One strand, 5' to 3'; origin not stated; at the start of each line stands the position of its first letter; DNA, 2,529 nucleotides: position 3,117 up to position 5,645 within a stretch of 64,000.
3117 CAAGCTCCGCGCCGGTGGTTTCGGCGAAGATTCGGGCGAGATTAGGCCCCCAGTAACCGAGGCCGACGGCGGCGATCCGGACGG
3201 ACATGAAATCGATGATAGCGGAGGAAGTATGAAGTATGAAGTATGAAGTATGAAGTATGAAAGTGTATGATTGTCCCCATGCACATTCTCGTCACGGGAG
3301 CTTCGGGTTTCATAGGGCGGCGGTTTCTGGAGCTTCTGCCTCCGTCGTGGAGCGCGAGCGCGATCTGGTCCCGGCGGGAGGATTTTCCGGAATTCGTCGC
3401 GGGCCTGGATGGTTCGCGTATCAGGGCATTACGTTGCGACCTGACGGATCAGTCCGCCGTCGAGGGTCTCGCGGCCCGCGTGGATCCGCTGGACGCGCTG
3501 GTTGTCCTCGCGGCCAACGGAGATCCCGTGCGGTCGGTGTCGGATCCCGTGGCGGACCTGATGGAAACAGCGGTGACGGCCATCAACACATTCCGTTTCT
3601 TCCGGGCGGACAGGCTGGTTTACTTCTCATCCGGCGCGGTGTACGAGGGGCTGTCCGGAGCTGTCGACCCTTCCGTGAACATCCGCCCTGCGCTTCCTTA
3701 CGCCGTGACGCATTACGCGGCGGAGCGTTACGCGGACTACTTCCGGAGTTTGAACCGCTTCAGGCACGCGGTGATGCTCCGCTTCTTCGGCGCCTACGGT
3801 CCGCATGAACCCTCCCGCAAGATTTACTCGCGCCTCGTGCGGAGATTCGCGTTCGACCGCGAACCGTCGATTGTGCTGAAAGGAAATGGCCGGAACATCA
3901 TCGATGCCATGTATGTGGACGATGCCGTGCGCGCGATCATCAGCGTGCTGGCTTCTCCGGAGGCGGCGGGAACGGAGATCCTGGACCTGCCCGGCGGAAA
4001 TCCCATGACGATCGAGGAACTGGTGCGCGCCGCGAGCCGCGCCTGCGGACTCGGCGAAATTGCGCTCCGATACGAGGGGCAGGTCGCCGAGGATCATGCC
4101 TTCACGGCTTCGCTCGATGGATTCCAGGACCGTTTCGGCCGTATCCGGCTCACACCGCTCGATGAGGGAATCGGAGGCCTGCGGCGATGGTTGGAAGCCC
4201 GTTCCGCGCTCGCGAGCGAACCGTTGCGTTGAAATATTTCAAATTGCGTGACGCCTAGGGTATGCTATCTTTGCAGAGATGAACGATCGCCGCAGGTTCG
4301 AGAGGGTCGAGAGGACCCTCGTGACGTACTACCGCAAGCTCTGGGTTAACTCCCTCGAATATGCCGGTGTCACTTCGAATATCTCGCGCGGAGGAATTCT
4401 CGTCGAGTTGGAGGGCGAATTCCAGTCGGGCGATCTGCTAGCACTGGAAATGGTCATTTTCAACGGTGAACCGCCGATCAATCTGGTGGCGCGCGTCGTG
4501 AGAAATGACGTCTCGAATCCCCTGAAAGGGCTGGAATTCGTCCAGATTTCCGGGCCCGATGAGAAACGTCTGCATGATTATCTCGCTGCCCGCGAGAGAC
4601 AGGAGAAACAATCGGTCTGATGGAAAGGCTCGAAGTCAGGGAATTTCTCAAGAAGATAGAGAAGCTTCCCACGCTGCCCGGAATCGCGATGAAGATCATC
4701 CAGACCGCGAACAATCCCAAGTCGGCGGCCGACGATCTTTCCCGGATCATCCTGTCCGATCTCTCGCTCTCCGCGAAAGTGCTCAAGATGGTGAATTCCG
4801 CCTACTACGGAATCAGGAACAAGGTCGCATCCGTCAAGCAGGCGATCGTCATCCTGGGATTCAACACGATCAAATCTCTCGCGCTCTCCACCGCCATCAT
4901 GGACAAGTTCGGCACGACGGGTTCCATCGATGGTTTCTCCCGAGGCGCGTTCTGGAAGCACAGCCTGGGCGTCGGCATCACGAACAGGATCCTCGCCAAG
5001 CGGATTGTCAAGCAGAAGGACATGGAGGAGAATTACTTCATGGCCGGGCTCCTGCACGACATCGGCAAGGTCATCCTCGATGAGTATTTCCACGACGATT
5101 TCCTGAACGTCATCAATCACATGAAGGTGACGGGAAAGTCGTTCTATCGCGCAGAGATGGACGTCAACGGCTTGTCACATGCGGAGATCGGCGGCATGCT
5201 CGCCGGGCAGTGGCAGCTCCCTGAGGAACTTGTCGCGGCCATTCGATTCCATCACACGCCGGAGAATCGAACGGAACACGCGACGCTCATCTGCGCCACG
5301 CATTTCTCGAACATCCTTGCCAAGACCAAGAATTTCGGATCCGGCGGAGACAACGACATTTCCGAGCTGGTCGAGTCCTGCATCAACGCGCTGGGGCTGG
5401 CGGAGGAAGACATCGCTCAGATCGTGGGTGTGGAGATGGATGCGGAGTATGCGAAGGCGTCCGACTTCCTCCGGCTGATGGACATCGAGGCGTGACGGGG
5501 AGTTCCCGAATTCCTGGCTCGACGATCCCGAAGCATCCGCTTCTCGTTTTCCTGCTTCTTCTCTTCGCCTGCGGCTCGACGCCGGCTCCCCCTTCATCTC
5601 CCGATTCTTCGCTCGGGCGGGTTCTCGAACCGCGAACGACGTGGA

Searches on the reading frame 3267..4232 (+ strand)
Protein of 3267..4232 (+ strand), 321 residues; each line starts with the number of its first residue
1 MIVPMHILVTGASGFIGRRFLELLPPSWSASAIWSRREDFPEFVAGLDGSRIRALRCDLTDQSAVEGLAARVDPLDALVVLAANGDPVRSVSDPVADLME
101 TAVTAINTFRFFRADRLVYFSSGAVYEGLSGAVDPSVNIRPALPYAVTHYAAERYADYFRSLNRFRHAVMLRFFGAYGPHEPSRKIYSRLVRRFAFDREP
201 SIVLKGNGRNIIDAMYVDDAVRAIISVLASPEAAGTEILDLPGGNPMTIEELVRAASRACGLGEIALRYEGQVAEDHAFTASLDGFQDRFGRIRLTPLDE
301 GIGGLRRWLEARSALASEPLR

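Call 53: search_protein_families(library=pfam, proteins=[window:3267-4232:+], max_evalue=0.001)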
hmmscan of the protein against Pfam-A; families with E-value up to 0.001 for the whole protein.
window:3267-4232:+ (321 aa): 3 families
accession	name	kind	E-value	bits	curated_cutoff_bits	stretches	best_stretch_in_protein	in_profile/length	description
PF01370.27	Epimerase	-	5.2e-33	114.9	20.9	1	7-234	1-231/240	NAD dependent epimerase/dehydratase family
PF16363.11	GDP_Man_Dehyd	-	5.6e-16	59.4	27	1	8-262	1-268/332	GDP-mannose 4,6 dehydratase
PF13460.12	NAD_binding_10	-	0.00012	22.5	27.2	1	11-155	1-130/184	NAD(P)H-binding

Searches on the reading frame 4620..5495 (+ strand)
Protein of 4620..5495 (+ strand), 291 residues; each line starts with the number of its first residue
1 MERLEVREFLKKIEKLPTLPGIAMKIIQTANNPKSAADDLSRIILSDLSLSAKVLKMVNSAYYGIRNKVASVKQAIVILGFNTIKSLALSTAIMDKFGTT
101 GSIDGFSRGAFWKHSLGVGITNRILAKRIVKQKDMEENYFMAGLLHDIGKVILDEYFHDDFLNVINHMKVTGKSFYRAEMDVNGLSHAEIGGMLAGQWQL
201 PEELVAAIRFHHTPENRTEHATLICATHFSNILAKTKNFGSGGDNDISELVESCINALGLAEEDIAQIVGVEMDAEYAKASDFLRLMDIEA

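Call 53: search_protein_families(library=pfam, proteins=[window:4620-5495:+], max_evalue=0.001)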
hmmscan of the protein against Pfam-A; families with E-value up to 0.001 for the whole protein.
window:4620-5495:+ (291 aa): 3 families
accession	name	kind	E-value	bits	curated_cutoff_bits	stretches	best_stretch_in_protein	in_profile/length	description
PF08668.18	HDOD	-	7.4e-62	208.8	22.9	1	16-214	1-196/196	HDOD domain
PF01966.28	HD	-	5.6e-09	36.7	22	1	112-218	2-92/116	HD domain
PF18019.7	Cas3_HD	-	0.0003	21.3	23.1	1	110-221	28-139/207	Cas3, HD domain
